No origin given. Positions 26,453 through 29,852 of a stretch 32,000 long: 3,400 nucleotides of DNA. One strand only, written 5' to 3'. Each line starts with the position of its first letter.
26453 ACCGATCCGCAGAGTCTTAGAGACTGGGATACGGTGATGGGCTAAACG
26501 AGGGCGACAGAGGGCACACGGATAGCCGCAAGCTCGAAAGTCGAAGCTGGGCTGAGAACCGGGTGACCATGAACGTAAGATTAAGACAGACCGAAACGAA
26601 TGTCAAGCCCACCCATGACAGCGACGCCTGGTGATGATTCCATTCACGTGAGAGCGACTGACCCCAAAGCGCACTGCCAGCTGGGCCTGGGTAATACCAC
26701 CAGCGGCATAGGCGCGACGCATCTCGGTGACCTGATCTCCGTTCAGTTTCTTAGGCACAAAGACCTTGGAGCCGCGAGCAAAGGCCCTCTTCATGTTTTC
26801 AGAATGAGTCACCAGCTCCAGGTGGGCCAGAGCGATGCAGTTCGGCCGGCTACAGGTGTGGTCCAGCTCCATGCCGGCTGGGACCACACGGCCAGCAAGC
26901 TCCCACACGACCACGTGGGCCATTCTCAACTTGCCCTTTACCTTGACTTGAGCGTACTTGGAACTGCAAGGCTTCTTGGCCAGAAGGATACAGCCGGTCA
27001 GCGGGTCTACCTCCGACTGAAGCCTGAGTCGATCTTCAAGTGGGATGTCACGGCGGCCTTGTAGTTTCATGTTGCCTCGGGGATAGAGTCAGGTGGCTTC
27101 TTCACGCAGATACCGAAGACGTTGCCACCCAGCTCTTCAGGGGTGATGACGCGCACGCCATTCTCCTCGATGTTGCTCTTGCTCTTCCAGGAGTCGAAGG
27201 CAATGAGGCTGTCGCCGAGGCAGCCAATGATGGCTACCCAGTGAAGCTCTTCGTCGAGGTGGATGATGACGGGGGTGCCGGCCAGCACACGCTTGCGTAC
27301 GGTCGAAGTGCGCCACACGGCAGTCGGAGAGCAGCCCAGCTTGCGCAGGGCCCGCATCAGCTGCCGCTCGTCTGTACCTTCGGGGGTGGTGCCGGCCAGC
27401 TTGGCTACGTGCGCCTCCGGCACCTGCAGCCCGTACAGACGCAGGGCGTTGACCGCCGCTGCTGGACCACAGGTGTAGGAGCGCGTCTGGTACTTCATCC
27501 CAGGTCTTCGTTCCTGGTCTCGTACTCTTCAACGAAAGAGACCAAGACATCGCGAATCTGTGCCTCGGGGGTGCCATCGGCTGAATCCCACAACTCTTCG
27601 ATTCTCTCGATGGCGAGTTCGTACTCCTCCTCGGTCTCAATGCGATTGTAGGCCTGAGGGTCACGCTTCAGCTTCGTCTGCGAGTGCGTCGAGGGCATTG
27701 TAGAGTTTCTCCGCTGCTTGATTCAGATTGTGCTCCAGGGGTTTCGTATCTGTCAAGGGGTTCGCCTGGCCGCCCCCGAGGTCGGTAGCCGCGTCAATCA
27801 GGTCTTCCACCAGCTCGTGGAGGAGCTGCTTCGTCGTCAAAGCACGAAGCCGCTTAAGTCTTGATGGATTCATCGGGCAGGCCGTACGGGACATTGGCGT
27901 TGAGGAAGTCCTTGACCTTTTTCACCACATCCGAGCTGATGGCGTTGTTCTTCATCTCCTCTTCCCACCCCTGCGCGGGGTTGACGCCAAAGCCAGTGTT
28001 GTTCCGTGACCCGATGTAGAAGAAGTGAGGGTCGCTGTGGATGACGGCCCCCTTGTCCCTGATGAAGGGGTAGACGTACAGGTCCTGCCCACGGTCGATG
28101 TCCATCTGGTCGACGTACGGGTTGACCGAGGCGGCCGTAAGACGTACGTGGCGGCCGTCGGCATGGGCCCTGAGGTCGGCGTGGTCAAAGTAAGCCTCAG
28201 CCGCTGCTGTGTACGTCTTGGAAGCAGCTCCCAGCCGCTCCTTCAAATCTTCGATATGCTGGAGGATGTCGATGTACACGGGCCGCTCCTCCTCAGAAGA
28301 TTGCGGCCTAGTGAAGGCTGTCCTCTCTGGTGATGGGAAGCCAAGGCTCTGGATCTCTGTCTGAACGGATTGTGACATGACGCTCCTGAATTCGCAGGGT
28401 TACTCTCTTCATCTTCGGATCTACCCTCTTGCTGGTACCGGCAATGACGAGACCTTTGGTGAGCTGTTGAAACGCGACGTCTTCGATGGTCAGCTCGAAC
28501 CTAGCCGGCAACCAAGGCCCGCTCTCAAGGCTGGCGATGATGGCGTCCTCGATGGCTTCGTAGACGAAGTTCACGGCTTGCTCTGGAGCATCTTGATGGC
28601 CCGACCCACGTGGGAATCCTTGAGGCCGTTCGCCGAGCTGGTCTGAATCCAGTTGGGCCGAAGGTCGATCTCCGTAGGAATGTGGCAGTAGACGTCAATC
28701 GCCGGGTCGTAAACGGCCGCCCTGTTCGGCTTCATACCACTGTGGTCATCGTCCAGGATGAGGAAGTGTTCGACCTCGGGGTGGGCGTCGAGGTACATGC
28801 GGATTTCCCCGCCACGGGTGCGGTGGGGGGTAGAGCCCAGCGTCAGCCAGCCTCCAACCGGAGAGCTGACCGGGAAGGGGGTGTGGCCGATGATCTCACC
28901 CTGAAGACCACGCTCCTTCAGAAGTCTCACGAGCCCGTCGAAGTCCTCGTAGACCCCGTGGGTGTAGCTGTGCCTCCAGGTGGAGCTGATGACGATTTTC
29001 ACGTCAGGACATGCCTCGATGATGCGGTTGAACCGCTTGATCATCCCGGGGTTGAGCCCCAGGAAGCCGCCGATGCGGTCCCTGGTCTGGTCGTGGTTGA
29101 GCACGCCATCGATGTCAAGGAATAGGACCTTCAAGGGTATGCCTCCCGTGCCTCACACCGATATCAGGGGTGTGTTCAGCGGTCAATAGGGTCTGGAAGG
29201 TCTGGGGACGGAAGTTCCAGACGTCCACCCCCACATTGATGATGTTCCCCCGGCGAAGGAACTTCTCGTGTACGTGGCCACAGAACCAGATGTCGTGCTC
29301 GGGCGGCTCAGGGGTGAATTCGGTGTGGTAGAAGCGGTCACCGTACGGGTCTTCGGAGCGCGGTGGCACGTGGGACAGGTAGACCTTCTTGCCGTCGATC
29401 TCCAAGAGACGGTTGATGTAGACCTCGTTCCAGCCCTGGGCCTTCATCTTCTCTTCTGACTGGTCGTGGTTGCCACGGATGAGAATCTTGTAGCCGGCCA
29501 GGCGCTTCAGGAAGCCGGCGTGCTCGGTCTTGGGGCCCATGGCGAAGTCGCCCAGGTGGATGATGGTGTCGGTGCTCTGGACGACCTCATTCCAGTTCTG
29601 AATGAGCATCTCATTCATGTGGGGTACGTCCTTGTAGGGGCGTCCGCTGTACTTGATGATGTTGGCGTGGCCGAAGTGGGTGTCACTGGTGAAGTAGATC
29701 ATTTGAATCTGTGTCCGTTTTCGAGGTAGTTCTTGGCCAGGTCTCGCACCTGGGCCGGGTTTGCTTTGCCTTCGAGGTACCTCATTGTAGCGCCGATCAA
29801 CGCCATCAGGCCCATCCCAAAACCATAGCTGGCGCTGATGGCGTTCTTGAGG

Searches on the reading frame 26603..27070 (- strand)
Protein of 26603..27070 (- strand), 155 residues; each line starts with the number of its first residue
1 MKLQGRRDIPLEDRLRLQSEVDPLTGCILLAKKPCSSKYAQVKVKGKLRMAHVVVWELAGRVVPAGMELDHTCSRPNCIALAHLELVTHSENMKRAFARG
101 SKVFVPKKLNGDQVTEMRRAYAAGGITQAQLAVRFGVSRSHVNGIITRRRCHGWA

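Call 89: search_protein_families(library=pfam, proteins=[window:26603-27070:-], max_evalue=0.01)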
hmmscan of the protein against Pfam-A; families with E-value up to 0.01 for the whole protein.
window:26603-27070:- (155 aa): 9 families
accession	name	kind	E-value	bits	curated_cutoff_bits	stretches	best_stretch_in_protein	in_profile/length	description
PF13392.12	HNH_3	-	7.4e-12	45.1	24.8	1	49-93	1-45/46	HNH endonuclease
PF01381.28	HTH_3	-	0.00041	20.7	23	1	118-149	2-33/55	Helix-turn-helix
PF13613.12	HTH_Tnp_4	-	0.00045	20.2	27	1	125-147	19-41/53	Helix-turn-helix of DDE superfamily endonuclease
PF02796.21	HTH_7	-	0.00046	20.7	23.8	1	106-140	3-36/45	Helix-turn-helix domain of resolvase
PF01047.28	MarR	-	0.0019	18.5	24.6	1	113-148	5-40/59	MarR family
PF13384.12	HTH_23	-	0.0022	18.2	24.6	1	119-148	12-40/50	Homeodomain-like domain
PF13560.12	HTH_31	-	0.0024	18.6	27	1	118-150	7-39/64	Helix-turn-helix domain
PF04545.22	Sigma70_r4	-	0.0048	16.8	24.1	1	119-148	17-43/50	Sigma-70, region 4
PF12802.13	MarR_2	-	0.009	16.6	27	0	122-148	16-43/61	MarR family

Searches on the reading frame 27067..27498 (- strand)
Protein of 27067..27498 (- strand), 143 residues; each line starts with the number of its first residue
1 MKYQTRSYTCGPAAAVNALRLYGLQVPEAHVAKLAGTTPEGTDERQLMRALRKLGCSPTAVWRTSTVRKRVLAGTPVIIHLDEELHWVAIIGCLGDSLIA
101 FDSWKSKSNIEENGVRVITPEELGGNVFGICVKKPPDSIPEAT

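Call 89: search_protein_families(library=pfam, proteins=[window:27067-27498:-], max_evalue=0.01)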
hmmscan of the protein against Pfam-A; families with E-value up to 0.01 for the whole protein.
window:27067-27498:- (143 aa): 2 families
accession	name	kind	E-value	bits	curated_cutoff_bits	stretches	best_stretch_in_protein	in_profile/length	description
PF03412.21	Peptidase_C39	-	2.2e-09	37.7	22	1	3-110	6-112/133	Peptidase C39 family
PF13529.12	Peptidase_C39_2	-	0.00011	23.2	24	1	4-102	8-141/143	Peptidase_C39 like family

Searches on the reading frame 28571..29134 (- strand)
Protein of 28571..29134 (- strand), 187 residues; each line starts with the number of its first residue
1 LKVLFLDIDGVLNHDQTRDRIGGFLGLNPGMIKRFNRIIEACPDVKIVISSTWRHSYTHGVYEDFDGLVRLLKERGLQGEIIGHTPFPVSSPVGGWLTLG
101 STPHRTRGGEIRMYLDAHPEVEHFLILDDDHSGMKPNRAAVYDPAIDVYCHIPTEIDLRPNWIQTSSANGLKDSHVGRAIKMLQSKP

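Call 89: search_protein_families(library=pfam, proteins=[window:28571-29134:-], max_evalue=0.01)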
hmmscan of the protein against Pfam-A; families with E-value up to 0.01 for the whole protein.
window:28571-29134:- (187 aa): 1 family
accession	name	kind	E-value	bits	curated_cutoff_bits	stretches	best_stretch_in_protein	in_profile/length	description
PF18143.6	HAD_SAK_2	-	1.7e-24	87.2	27.5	1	3-176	1-139/139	HAD domain in Swiss Army Knife RNA repair proteins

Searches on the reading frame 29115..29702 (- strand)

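Call 11: search_protein_families(library=pfam, proteins=[window:29115-29702:-], max_evalue=0.01)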
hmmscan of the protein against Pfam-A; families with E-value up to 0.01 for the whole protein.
window:29115-29702:- (195 aa): 2 families
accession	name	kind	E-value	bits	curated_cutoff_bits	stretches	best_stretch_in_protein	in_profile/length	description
PF12850.12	Metallophos_2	-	3.3e-12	47.1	27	1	4-152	5-124/154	Calcineurin-like phosphoesterase superfamily domain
PF00149.33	Metallophos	-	5.1e-09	37.3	21.5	1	2-146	3-190/191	Calcineurin-like phosphoesterase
